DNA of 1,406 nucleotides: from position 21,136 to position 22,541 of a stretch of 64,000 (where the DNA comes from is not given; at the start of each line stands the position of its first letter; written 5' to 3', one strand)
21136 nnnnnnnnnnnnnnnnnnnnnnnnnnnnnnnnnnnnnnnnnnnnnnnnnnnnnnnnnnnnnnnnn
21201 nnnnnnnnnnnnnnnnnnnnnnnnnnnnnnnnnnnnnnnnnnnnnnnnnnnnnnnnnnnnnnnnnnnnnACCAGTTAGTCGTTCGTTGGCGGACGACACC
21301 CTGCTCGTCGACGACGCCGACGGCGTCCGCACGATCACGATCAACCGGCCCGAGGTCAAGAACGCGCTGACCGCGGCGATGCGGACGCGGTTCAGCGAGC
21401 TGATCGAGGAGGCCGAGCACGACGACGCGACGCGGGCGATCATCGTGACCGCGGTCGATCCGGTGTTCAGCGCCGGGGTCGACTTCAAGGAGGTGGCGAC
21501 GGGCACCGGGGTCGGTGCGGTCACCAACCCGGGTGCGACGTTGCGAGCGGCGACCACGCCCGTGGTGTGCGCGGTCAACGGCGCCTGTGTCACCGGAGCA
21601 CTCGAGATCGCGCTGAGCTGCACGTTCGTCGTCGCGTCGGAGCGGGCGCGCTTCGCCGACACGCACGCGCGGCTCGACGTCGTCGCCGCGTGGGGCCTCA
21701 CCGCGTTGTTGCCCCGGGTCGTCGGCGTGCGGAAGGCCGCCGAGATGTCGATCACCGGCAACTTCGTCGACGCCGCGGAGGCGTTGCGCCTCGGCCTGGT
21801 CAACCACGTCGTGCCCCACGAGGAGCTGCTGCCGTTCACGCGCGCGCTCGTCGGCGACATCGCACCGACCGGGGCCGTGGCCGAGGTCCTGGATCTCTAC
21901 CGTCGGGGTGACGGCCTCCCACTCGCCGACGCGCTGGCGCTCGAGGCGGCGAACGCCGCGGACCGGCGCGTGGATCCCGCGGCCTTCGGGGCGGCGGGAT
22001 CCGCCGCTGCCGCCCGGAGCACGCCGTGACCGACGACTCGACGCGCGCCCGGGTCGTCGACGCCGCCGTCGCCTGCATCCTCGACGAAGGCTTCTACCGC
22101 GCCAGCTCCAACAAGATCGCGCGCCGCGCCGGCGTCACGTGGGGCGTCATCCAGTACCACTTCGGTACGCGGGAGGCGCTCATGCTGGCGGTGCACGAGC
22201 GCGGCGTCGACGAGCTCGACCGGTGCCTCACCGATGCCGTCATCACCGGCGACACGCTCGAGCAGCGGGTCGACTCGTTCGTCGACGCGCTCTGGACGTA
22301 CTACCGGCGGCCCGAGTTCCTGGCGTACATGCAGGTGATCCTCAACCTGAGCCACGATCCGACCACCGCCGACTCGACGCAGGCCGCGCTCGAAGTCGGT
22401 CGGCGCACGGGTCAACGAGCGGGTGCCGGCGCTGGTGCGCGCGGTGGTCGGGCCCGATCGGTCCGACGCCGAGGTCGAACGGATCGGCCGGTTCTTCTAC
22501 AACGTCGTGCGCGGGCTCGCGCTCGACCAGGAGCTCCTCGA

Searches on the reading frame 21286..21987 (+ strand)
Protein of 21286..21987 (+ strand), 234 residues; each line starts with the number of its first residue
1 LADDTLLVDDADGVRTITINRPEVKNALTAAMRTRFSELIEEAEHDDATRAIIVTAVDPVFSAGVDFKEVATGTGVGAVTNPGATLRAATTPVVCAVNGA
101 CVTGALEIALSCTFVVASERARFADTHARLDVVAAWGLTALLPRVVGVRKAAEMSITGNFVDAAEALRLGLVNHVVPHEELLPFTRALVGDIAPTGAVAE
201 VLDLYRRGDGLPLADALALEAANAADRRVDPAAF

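Call 19: search_protein_families(library=pfam, proteins=[window:21286-21987:+])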
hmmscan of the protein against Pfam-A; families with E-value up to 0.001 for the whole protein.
window:21286-21987:+ (234 aa): 2 families
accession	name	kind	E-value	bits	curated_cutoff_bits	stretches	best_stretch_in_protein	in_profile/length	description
PF00378.25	ECH_1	-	4.7e-41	141.2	27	1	12-221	4-221/251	Enoyl-CoA hydratase/isomerase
PF16113.10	ECH_2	-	2.4e-22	80.3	27.2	1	14-204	1-201/335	Enoyl-CoA hydratase/isomerase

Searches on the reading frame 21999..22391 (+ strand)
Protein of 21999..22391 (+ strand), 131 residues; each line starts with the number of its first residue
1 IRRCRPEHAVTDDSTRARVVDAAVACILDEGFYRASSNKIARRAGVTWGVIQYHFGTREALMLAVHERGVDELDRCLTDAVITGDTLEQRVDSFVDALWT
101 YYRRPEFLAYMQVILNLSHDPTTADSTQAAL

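Call 19: search_protein_families(library=pfam, proteins=[window:21999-22391:+])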
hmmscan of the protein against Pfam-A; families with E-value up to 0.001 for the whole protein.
window:21999-22391:+ (131 aa): 1 family
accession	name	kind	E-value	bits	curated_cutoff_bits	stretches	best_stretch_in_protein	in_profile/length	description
PF00440.29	TetR_N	-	1.8e-10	40.9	24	1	20-65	2-47/47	Bacterial regulatory proteins, tetR family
